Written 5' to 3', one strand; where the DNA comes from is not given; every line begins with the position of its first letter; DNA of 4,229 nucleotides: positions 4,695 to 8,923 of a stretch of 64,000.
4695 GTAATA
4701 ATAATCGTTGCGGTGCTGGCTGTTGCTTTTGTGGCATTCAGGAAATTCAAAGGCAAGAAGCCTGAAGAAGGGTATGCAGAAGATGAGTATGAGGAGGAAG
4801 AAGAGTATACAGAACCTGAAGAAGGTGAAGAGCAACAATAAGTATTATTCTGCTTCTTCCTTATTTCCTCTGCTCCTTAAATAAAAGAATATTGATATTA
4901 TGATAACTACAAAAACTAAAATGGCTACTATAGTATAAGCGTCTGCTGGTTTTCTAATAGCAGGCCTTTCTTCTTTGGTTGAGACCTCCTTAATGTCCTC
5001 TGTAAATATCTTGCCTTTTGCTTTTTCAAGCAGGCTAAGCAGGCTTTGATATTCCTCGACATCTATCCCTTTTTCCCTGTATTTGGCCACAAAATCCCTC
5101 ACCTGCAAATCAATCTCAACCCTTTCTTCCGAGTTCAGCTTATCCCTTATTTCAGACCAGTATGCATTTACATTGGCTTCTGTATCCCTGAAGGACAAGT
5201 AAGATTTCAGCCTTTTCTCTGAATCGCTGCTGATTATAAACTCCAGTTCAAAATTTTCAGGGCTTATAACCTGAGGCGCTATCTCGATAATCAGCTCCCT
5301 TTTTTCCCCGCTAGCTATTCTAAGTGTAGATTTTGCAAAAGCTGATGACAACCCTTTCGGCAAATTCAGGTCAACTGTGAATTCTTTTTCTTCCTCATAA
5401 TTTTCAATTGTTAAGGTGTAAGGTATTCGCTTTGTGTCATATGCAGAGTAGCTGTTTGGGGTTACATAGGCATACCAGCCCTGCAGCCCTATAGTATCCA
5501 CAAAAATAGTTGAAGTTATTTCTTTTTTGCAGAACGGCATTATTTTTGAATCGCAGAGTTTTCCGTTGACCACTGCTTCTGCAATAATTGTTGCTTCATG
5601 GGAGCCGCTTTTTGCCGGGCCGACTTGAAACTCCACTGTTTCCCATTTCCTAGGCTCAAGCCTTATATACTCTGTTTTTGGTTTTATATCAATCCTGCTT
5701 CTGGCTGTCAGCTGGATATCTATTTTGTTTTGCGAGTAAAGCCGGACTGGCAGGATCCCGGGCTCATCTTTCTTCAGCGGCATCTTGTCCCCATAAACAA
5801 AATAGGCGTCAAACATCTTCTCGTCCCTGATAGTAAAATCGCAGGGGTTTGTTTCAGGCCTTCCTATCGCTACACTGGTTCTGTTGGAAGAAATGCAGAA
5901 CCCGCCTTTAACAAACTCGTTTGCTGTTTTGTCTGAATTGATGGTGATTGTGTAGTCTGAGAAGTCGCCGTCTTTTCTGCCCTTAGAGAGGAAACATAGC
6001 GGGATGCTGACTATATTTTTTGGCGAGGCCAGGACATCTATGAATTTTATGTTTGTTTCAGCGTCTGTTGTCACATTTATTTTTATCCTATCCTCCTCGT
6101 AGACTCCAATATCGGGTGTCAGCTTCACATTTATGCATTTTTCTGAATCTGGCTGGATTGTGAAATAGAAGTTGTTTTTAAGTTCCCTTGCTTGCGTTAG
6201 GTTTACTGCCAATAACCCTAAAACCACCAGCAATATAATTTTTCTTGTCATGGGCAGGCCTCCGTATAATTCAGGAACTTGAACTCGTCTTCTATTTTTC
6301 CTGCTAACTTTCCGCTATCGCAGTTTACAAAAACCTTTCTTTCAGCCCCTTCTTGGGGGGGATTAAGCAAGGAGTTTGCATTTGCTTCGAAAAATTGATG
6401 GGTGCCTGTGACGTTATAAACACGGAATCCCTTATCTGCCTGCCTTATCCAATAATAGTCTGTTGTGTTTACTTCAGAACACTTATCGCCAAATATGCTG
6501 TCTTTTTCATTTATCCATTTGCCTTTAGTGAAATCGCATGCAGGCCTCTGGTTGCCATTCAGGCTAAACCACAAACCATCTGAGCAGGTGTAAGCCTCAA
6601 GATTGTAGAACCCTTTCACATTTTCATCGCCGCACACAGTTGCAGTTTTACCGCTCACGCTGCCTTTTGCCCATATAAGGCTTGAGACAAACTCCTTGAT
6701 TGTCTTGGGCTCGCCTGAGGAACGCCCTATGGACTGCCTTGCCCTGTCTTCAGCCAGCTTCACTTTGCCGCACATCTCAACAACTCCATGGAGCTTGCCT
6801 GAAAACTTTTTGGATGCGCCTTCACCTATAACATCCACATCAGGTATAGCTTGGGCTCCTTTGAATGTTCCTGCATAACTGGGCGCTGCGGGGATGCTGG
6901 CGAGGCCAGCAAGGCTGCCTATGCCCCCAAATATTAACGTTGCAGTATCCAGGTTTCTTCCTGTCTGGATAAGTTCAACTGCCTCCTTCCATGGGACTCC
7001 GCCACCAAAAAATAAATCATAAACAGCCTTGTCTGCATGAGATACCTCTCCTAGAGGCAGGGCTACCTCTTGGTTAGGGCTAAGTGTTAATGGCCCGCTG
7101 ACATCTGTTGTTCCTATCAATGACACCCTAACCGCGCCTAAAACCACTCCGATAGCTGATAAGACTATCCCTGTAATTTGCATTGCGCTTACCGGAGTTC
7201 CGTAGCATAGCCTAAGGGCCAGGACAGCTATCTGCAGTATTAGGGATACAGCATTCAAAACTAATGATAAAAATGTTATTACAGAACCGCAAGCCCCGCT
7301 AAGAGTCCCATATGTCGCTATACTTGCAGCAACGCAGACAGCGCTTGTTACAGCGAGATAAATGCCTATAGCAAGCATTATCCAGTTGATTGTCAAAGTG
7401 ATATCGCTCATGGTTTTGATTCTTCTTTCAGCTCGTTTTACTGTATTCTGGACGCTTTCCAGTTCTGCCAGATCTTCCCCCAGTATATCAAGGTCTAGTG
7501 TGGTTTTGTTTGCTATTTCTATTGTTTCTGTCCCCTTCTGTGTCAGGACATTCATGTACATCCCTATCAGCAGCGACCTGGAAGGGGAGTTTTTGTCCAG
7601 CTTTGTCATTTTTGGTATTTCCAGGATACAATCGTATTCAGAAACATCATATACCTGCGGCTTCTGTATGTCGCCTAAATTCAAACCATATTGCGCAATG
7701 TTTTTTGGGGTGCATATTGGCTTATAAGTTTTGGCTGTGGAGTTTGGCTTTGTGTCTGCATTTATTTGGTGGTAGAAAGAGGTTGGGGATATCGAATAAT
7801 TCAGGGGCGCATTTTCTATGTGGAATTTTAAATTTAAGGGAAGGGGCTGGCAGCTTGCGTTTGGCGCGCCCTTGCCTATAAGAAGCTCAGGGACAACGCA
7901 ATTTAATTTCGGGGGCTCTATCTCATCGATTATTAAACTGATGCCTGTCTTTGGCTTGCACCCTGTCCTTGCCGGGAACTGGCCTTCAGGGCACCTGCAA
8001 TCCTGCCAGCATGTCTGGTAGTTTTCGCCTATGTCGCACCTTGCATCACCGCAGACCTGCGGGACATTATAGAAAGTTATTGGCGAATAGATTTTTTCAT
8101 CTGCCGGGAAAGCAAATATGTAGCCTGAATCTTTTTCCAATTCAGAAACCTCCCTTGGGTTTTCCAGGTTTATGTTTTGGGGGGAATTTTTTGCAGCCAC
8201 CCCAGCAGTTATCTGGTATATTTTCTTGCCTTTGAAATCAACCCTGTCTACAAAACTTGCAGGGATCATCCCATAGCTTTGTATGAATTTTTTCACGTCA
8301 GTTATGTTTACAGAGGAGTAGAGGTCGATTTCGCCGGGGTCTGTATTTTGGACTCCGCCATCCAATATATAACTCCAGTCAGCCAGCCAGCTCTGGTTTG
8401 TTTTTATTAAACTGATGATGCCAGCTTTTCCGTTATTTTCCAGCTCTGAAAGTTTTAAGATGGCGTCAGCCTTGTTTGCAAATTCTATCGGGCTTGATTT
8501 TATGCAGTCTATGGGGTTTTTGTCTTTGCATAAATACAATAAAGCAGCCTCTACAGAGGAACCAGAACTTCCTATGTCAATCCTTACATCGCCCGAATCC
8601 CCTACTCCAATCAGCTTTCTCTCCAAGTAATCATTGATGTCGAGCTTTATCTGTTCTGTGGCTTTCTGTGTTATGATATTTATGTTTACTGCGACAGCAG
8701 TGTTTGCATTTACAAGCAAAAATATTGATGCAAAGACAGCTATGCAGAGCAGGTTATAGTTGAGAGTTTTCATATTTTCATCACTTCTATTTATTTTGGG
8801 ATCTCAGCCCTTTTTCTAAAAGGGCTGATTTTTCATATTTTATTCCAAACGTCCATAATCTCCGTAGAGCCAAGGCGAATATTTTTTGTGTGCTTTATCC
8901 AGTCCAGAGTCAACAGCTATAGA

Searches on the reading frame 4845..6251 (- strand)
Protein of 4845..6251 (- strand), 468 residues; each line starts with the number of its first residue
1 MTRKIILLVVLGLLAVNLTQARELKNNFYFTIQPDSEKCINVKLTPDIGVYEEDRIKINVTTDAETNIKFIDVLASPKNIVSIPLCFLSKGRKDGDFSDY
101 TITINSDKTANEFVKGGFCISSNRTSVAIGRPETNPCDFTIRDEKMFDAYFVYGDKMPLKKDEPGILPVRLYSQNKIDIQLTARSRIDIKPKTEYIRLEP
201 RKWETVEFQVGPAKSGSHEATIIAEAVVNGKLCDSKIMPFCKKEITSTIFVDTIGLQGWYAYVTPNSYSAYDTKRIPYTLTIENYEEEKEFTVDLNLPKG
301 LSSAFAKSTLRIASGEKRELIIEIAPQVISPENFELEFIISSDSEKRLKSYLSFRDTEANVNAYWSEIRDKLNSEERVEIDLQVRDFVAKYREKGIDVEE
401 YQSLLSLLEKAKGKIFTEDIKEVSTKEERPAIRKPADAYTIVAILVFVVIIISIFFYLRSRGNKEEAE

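Call 6: search_protein_families(library=pfam, proteins=[window:4845-6251:-], max_evalue=0.1)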
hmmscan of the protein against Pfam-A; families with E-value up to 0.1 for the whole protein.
window:4845-6251:- (468 aa): 2 families
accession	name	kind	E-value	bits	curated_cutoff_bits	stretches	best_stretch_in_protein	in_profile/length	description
PF02009.21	RIFIN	-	0.0067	16.8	32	1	329-464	184-313/327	Rifin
PF17766.7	fn3_6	-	0.08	13.6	26.4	0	276-316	50-90/99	Fibronectin type-III domain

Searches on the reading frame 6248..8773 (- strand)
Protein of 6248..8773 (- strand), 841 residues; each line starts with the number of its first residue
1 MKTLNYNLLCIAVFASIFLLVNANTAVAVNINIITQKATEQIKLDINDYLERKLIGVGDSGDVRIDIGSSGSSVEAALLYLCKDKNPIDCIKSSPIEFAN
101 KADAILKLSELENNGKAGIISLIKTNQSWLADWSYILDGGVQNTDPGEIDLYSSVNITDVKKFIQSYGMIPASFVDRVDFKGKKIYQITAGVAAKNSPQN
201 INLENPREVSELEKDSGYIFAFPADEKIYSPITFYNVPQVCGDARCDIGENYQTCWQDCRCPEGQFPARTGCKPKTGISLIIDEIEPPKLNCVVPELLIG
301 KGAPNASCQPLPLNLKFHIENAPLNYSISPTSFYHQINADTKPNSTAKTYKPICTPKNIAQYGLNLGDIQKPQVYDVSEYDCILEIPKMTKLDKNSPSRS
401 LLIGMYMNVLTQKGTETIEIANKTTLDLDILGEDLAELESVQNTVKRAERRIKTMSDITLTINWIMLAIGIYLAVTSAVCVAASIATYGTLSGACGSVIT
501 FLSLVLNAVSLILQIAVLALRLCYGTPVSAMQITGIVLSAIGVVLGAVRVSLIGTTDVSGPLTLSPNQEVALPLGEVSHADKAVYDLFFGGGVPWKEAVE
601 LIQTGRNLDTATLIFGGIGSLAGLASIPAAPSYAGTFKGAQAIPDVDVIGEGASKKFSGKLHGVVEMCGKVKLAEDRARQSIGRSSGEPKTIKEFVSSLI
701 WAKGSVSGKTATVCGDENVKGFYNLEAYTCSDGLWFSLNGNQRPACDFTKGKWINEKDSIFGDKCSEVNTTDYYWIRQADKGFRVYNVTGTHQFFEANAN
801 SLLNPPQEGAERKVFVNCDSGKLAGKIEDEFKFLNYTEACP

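Call 6: search_protein_families(library=pfam, proteins=[window:6248-8773:-], max_evalue=0.1)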
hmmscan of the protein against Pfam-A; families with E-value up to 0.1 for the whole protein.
window:6248-8773:- (841 aa): 1 family
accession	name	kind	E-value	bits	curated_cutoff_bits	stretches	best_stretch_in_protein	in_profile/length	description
PF22292.1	DUF6965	-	0.064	13.7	25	0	146-167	16-37/66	Domain of unknown function (DUF6965)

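Call 20: search_protein_families(library=ncbifam, proteins=[window:6248-8773:-], max_evalue=1)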
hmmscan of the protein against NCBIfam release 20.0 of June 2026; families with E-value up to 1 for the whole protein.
window:6248-8773:- (841 aa): 0 families

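Call 51: find_homologous_proteins(query=window:6248-8773:-, max_evalue=0.001)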
Query window:6248-8773:- (841 aa): 6 proteins with E <= 0.001 among 8000 candidates.
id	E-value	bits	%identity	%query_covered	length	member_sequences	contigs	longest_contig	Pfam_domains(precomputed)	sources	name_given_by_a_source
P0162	4.3e-261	887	55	64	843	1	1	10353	-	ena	-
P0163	3.1e-259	881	50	100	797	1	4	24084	-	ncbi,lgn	-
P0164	5.0e-216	738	45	100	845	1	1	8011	-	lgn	-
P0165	6.6e-204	698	43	100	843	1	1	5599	-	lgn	-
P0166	6.9e-198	678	41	100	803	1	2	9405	-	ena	-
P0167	1.1e-186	641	41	100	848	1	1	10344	-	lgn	-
